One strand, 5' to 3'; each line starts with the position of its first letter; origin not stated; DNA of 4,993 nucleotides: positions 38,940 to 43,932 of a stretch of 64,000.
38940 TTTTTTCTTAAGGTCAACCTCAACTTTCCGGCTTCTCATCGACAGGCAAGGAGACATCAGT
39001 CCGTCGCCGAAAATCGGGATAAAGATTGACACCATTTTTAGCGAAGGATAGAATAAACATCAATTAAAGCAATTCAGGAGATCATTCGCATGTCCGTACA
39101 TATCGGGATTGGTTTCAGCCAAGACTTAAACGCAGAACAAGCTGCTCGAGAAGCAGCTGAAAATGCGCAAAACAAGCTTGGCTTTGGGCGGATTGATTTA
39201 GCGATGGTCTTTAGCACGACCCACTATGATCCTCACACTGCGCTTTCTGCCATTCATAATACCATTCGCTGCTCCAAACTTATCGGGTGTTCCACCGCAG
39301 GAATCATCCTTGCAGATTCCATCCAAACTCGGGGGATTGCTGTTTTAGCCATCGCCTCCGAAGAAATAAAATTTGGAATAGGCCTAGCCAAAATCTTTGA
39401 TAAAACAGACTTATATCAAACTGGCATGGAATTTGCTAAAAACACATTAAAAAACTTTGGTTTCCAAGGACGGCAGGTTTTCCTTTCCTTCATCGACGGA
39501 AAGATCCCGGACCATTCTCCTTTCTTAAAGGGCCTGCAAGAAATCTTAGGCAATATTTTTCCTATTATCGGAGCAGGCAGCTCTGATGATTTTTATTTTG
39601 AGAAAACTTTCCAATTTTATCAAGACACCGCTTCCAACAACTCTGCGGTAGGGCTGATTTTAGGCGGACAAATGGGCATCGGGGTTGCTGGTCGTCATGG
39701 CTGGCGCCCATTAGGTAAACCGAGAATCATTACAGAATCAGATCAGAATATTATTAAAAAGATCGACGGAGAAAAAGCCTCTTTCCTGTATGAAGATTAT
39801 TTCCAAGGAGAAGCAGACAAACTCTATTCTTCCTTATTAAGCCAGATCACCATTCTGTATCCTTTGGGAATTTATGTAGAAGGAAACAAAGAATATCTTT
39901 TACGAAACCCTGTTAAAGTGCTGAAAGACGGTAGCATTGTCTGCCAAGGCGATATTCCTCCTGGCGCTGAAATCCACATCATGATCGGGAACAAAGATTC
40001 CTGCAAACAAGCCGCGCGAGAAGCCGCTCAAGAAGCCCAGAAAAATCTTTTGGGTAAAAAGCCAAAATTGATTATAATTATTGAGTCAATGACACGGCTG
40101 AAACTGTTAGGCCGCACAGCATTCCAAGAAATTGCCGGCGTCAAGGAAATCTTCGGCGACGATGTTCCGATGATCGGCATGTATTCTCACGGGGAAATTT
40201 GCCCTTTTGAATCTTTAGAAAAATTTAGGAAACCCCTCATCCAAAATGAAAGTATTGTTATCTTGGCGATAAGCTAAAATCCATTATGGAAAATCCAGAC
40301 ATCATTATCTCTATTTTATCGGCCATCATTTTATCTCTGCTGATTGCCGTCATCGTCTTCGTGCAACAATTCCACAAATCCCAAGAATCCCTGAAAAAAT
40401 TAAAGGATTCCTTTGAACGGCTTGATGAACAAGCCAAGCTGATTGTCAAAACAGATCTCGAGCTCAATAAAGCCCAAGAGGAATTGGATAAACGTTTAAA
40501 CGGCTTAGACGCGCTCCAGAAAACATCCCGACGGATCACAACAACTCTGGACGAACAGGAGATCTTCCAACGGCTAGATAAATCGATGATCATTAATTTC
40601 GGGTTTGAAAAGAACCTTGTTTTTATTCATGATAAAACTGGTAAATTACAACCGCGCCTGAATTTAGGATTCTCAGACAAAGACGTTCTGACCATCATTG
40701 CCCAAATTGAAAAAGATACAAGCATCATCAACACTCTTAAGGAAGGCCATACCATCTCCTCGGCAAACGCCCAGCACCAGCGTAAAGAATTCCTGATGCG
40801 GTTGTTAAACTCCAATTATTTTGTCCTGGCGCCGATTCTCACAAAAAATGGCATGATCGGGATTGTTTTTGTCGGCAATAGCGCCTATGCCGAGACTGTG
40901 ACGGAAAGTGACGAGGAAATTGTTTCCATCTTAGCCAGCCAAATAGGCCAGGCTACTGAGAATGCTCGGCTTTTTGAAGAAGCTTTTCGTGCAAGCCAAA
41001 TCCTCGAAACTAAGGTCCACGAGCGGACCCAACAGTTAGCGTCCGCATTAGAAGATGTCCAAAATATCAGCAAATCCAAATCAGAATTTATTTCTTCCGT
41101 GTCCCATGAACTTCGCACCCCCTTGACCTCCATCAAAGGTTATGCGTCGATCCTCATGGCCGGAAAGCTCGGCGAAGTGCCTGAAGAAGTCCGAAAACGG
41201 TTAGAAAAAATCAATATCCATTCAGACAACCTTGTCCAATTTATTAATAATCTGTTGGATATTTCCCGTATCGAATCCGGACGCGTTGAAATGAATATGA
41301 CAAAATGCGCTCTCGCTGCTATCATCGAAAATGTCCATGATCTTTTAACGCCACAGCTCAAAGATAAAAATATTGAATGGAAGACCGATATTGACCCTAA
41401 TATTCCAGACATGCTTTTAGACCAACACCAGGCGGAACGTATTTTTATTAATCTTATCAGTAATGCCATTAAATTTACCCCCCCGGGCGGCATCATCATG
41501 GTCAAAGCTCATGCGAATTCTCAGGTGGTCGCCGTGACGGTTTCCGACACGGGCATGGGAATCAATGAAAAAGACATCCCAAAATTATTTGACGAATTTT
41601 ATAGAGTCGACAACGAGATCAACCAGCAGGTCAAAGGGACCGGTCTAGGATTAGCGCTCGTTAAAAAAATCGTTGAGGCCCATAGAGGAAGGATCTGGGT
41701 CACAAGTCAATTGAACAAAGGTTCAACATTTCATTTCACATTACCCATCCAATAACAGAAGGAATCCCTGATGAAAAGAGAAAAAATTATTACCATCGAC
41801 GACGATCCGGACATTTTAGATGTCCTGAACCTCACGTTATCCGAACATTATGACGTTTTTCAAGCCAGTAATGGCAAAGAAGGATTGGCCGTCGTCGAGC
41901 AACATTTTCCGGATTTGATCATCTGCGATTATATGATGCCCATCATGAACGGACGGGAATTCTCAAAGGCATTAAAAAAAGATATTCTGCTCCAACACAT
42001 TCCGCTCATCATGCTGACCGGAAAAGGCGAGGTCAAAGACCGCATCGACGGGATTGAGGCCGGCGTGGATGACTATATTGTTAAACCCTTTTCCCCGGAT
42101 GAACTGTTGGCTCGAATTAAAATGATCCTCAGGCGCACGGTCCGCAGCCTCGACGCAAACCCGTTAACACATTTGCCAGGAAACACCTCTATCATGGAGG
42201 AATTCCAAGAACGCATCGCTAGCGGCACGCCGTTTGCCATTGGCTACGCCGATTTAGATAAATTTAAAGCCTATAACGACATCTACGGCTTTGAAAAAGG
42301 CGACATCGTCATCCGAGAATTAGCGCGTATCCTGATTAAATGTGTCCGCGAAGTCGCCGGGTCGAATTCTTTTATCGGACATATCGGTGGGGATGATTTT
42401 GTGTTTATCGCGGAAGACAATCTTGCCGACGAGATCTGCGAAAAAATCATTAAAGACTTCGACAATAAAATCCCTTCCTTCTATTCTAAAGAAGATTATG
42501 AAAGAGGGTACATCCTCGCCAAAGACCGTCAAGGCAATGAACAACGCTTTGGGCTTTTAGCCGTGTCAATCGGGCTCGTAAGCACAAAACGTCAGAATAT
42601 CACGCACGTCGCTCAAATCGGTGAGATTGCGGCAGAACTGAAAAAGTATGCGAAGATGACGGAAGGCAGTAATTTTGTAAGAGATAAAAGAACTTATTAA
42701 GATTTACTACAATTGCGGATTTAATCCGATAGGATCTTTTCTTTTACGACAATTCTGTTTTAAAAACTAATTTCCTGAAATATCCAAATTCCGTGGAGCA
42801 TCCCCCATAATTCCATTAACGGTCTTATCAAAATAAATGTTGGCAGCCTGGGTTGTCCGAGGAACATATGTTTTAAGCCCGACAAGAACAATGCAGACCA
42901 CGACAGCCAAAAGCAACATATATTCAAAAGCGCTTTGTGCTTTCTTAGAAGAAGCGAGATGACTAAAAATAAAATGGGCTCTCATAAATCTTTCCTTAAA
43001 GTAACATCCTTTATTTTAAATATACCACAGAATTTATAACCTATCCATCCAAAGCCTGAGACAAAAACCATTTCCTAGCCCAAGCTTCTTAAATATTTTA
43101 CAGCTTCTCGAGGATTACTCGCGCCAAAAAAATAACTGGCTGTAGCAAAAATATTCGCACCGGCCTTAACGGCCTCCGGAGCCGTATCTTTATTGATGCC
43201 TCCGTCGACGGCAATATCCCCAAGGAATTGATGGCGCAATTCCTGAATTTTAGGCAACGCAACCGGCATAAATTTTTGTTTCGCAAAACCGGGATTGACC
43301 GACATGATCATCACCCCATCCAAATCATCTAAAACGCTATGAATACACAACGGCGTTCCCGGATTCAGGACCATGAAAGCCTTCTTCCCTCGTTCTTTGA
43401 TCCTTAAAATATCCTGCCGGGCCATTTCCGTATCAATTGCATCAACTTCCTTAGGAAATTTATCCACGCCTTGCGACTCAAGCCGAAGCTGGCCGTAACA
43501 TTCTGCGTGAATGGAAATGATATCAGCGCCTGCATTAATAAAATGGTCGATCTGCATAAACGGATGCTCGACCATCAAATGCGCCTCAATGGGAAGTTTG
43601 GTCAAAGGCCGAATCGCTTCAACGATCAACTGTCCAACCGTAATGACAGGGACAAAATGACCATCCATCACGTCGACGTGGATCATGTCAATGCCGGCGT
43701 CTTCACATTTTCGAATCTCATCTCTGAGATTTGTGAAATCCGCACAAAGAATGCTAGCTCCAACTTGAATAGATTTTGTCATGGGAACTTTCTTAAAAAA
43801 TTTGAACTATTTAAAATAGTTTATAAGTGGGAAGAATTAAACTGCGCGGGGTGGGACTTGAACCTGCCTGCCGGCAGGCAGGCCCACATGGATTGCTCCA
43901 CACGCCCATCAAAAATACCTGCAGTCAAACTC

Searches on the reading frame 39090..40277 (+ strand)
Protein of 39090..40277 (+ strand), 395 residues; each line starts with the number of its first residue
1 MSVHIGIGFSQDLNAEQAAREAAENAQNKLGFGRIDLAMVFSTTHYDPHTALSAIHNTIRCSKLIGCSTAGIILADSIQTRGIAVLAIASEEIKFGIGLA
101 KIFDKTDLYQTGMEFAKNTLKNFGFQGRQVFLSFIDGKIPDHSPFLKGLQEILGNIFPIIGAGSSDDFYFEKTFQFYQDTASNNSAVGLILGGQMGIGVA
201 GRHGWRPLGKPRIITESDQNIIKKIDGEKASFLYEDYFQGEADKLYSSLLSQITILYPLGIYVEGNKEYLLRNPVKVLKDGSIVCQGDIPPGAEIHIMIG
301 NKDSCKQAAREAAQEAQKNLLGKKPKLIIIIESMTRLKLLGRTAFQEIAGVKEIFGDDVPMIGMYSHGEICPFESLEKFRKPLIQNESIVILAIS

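Call 8: search_protein_families(library=pfam, proteins=[window:39090-40277:+])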
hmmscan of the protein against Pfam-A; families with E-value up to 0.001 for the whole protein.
window:39090-40277:+ (395 aa): 2 families
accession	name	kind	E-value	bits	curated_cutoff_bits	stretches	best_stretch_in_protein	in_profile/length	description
PF08495.15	FIST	-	2.5e-43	148.6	23.2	1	36-228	1-189/189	FIST N domain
PF10442.14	FIST_C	-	8.8e-26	91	28.5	1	233-372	4-131/131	FIST C domain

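Call 16: find_homologous_proteins(query=window:39090-40277:+, max_evalue=1e-30)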
Query window:39090-40277:+ (395 aa): 448 proteins with E <= 1e-30 among 8000 candidates; the best 120 are listed.
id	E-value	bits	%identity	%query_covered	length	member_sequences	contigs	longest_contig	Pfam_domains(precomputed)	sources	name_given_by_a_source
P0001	1.5e-260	882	100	100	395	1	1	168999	PF08495.16,PF10442.15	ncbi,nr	ncbi:MAG: FIST C-terminal domain-containing protein [Candidatus Omnitrophica bacterium]|nr:FIST C-te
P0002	1.6e-166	572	66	100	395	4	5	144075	PF08495.16,PF10442.15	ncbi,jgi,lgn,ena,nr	ncbi:MAG TPA: FIST N-terminal domain-containing protein [Candidatus Omnitrophota bacterium]|nr:FIST 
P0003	5.7e-157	541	60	100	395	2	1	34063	PF08495.16,PF10442.15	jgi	jgi:hypothetical protein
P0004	1.0e-155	537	60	100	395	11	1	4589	PF08495.16,PF10442.15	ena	-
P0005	6.1e-155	534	61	100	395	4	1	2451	PF08495.16,PF10442.15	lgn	-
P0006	1.3e-154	533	60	100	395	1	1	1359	PF08495.16,PF10442.15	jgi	jgi:hypothetical protein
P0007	3.4e-154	532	61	100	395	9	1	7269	PF08495.16,PF10442.15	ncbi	-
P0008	4.7e-154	531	61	100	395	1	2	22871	PF08495.16,PF10442.15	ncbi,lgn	-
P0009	2.4e-153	529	59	100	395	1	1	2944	PF08495.16,PF10442.15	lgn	-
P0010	2.5e-153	529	60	100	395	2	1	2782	PF08495.16,PF10442.15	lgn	-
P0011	5.5e-153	528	59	100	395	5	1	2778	PF08495.16,PF10442.15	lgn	-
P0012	1.0e-152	527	61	100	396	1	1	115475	PF08495.16,PF10442.15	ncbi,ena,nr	ncbi:MAG: FIST N-terminal domain-containing protein [Candidatus Zapsychrus exili]|nr:FIST N-terminal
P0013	1.5e-152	526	58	100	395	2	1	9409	PF08495.16,PF10442.15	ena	-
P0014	1.3e-151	523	59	100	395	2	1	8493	PF08495.16,PF10442.15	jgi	-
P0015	4.7e-151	521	59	100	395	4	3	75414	PF08495.16,PF10442.15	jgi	-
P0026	4.7e-149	515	58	100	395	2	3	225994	PF08495.16,PF10442.15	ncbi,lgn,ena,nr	ncbi:MAG TPA: FIST N-terminal domain-containing protein [Candidatus Omnitrophota bacterium]|nr:FIST 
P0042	4.1e-146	505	58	100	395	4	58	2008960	PF08495.16,PF10442.15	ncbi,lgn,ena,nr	ncbi:MAG: FIST C-terminal domain-containing protein [Candidatus Omnitrophica bacterium]|nr:FIST C-te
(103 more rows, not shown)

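Call 43: find_encoding_contigs(protein=P0002, flank=3000, max_places=4)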
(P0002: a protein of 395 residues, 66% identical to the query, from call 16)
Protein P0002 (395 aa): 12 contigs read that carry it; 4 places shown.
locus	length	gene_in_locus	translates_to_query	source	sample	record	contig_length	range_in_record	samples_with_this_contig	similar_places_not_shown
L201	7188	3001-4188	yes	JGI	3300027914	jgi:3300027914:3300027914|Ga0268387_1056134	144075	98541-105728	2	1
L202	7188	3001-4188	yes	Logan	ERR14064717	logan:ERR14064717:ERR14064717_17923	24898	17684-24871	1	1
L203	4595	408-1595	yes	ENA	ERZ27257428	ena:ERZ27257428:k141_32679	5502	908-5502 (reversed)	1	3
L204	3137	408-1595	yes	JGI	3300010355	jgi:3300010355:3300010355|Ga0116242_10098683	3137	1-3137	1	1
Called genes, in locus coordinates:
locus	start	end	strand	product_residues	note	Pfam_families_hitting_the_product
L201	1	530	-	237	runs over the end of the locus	PF04452:Methyltrans_RNA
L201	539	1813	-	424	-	PF00939:Na_sulph_symp, PF02040:ArsB, PF03600:CitMHS, PF06808:DctM (weak), PF00939:Na_sulph_symp (weak), PF03600:CitMHS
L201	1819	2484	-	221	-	PF01169:GDT1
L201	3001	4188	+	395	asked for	PF08495:FIST, PF10442:FIST_C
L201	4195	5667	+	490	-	PF13492:GAF_3 (weak), PF00512:HisKA, PF02518:HATPase_c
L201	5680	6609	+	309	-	PF00072:Response_reg, PF00990:GGDEF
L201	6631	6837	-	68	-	PF04021:Class_IIIsignal (weak)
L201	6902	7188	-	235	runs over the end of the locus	PF00834:Ribul_P_3_epim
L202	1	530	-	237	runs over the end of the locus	PF04452:Methyltrans_RNA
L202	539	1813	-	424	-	PF00939:Na_sulph_symp, PF02040:ArsB, PF03600:CitMHS, PF06808:DctM (weak), PF00939:Na_sulph_symp (weak), PF03600:CitMHS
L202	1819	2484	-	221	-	PF01169:GDT1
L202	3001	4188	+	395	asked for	PF08495:FIST, PF10442:FIST_C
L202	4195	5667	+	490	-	PF13492:GAF_3 (weak), PF00512:HisKA, PF02518:HATPase_c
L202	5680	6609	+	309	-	PF00072:Response_reg, PF00990:GGDEF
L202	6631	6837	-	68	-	PF04021:Class_IIIsignal (weak)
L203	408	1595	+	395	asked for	PF08495:FIST, PF10442:FIST_C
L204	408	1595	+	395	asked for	PF08495:FIST, PF10442:FIST_C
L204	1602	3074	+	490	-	PF13492:GAF_3 (weak), PF00512:HisKA, PF02518:HATPase_c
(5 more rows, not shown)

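Call 46: find_encoding_contigs(protein=P0012, flank=7000, max_places=1)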
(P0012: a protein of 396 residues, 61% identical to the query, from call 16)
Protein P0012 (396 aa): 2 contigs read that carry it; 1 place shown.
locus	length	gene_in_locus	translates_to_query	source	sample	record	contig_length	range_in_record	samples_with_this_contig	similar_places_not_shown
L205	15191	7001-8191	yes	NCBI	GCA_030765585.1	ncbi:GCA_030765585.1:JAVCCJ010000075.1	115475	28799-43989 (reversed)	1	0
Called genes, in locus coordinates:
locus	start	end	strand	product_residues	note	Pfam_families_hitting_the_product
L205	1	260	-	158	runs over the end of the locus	PF00383:dCMP_cyt_deam_1, PF14437:MafB19-deam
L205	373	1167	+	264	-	PF02673:BacA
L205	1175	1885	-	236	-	PF04452:Methyltrans_RNA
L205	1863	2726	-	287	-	PF07719:TPR_2 (faint), PF13174:TPR_6 (faint), PF13176:TPR_7 (faint), PF13374:TPR_10 (faint), PF13424:TPR_12 (faint), PF14559:TPR_19 (faint)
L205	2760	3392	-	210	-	PF25182:NonGDSL (weak), PF13472:Lipase_GDSL_2 (weak)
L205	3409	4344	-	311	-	PF12895:ANAPC3 (faint), PF13174:TPR_6 (faint), PF00515:TPR_1 (weak), PF07719:TPR_2 (weak), PF13414:TPR_11, PF14559:TPR_19, PF13431:TPR_17 (weak), PF00515:TPR_1 (weak), +5 more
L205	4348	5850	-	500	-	-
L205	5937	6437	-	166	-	-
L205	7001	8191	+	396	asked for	PF08495:FIST, PF10442:FIST_C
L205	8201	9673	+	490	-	PF13492:GAF_3 (weak), PF00512:HisKA, PF02518:HATPase_c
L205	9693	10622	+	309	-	PF00072:Response_reg, PF00990:GGDEF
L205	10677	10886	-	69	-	-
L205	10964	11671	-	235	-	PF00834:Ribul_P_3_epim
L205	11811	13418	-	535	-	PF06418:CTP_synth_N, PF07722:Peptidase_C26 (faint), PF00117:GATase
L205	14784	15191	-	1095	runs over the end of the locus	PF25596:CPSase_L_D1, PF02786:CPSase_L_D2, PF02787:CPSase_L_D3, PF25596:CPSase_L_D1, PF02786:CPSase_L_D2, PF02222:ATP-grasp, PF07478:Dala_Dala_lig_C, PF02142:MGS, +2 more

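Call 47: find_encoding_contigs(protein=P0026, flank=7000, max_places=1)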
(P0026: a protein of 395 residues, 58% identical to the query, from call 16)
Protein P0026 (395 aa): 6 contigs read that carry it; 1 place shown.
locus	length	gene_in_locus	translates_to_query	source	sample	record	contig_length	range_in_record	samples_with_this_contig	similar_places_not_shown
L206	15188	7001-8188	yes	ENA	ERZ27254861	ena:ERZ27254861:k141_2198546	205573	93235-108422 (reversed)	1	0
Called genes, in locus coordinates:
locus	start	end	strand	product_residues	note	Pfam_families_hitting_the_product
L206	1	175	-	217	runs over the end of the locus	PF00590:TP_methylase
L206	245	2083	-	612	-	PF13230:GATase_4 (weak), PF13522:GATase_6, PF13537:GATase_7, PF01380:SIS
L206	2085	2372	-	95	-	PF01016:Ribosomal_L27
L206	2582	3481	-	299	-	PF13462:Thioredoxin_4, PF01323:DSBA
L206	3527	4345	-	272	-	PF00768:Peptidase_S11, PF13354:Beta-lactamase2, PF00905:Transpeptidase (faint)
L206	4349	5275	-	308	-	PF02390:Methyltransf_4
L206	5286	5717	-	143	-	PF11399:DUF3192 (faint)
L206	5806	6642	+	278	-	PF03372:Exo_endo_phos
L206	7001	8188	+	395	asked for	PF08495:FIST, PF10442:FIST_C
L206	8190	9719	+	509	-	PF13185:GAF_2 (weak), PF13492:GAF_3 (weak), PF00512:HisKA, PF02518:HATPase_c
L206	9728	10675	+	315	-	PF00072:Response_reg, PF00990:GGDEF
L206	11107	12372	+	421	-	PF17427:Phi29_Phage_SSB (faint), PF13884:Peptidase_S74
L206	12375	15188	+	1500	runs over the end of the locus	-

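Call 48: find_encoding_contigs(protein=P0042, flank=7000, max_places=1)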
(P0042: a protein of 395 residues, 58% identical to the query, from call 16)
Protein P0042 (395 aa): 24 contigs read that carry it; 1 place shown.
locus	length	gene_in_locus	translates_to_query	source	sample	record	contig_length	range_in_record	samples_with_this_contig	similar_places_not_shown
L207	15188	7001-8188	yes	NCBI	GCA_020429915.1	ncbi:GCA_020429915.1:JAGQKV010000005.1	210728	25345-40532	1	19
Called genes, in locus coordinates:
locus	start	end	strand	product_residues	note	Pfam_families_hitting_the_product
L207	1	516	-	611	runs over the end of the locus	PF13522:GATase_6, PF13537:GATase_7, PF01380:SIS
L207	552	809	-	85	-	PF01016:Ribosomal_L27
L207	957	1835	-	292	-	PF13462:Thioredoxin_4, PF13098:Thioredoxin_2 (weak), PF01323:DSBA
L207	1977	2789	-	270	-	PF00768:Peptidase_S11, PF13354:Beta-lactamase2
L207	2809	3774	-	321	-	PF02390:Methyltransf_4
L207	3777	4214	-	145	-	PF11399:DUF3192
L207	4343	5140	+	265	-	PF02673:BacA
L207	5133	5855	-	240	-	PF04452:Methyltrans_RNA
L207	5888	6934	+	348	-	PF01266:DAO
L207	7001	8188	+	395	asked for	PF08495:FIST, PF10442:FIST_C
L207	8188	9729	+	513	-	PF00512:HisKA, PF02518:HATPase_c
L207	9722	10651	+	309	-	PF00072:Response_reg, PF00990:GGDEF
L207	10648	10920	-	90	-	-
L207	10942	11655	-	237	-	PF00834:Ribul_P_3_epim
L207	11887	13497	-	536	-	PF06418:CTP_synth_N, PF00117:GATase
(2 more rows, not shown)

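Call 72: find_encoding_contigs(protein=P0015, flank=7000, max_places=1)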
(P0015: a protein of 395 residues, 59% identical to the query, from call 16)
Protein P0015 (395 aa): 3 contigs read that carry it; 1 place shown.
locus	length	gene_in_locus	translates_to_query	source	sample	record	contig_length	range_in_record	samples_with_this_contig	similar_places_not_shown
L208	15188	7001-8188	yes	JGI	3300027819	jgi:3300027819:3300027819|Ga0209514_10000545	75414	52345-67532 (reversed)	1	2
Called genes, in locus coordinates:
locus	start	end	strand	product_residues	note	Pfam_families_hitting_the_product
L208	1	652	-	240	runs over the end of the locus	PF00590:TP_methylase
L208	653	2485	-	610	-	PF13522:GATase_6, PF13537:GATase_7, PF01380:SIS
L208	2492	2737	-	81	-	PF01016:Ribosomal_L27 (weak)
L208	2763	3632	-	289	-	PF13462:Thioredoxin_4, PF01323:DSBA, PF13743:Thioredoxin_5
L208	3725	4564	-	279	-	PF13354:Beta-lactamase2, PF00768:Peptidase_S11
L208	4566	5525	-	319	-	PF02390:Methyltransf_4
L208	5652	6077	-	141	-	PF11399:DUF3192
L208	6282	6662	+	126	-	-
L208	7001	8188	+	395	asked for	PF08495:FIST, PF10442:FIST_C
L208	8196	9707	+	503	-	PF00512:HisKA, PF02518:HATPase_c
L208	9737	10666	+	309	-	PF00072:Response_reg, PF00990:GGDEF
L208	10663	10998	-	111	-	PF04021:Class_IIIsignal (weak)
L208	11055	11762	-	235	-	PF00834:Ribul_P_3_epim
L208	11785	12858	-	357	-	PF13231:PMT_2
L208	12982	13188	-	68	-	-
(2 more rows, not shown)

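Call 73: find_encoding_contigs(protein=P0003, flank=7000, max_places=1)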
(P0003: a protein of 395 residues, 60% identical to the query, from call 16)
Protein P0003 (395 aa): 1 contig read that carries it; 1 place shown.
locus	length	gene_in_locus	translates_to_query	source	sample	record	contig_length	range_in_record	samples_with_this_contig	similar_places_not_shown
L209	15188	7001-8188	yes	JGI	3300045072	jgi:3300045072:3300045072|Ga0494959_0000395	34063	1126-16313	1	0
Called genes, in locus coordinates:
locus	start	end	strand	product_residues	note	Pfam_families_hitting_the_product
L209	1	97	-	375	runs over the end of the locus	PF04313:HSDR_N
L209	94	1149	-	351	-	PF13310:Virulence_RhuM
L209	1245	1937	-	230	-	-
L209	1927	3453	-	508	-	PF01909:NTP_transf_2 (weak), PF18765:Polbeta, PF22600:MTPAP-like_central (weak), PF01420:Methylase_S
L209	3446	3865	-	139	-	PF08780:NTase_sub_bind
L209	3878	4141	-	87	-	PF02498:Bro-N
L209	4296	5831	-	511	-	PF12161:HsdM_N, PF02384:N6_Mtase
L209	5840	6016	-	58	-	PF12728:HTH_17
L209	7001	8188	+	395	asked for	PF08495:FIST, PF10442:FIST_C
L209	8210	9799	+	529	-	PF13185:GAF_2 (weak), PF00512:HisKA, PF02518:HATPase_c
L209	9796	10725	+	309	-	PF00072:Response_reg, PF00990:GGDEF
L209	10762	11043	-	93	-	-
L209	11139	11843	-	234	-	PF00834:Ribul_P_3_epim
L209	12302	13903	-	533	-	PF06418:CTP_synth_N, PF00117:GATase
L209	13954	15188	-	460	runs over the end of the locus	PF13230:GATase_4 (weak), PF13522:GATase_6, PF13537:GATase_7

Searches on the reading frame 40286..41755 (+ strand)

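Call 8: search_protein_families(library=pfam, proteins=[window:40286-41755:+])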
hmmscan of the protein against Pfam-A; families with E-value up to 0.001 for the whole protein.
window:40286-41755:+ (489 aa): 5 families
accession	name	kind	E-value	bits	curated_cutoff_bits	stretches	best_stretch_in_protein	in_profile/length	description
PF02518.31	HATPase_c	-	1.5e-29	103.1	26.4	1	379-488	2-109/111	Histidine kinase-, DNA gyrase B-, and HSP90-like ATPase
PF00512.31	HisKA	-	2.7e-19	69.4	26.9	1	264-332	1-66/66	His Kinase A (phospho-acceptor) domain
PF13492.12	GAF_3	-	2.2e-05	25.3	27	1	91-226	3-129/129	GAF domain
PF01590.32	GAF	-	0.00044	21.2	22.4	1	92-223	4-132/133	GAF domain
PF13581.12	HATPase_c_2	-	0.00084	19.8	27.4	0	391-465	44-111/127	Histidine kinase-like ATPase domain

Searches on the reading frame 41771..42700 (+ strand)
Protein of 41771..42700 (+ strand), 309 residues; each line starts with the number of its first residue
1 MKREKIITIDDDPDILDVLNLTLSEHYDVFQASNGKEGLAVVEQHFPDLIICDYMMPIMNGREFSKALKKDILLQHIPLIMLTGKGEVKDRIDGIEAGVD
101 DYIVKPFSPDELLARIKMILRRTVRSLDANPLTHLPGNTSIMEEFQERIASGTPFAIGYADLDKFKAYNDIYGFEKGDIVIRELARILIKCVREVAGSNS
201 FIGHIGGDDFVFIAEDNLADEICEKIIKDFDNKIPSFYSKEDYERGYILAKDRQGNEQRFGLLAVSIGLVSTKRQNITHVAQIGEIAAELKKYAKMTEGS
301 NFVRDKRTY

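Call 8: search_protein_families(library=pfam, proteins=[window:41771-42700:+])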
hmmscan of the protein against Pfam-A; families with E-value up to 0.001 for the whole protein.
window:41771-42700:+ (309 aa): 2 families
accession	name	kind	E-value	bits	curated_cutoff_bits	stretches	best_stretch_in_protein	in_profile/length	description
PF00072.30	Response_reg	-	2.6e-27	95.6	30.2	1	6-117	1-111/111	Response regulator receiver domain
PF00990.26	GGDEF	-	3.3e-14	53.4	23.8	1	131-227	5-107/161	Diguanylate cyclase, GGDEF domain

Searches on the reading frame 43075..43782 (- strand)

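Call 8: search_protein_families(library=pfam, proteins=[window:43075-43782:-])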
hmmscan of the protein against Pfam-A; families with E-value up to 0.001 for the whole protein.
window:43075-43782:- (235 aa): 1 family
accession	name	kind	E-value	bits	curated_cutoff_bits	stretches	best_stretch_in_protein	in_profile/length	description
PF00834.25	Ribul_P_3_epim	-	3.3e-59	200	21.1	2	7-96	2-91/198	Ribulose-phosphate 3 epimerase family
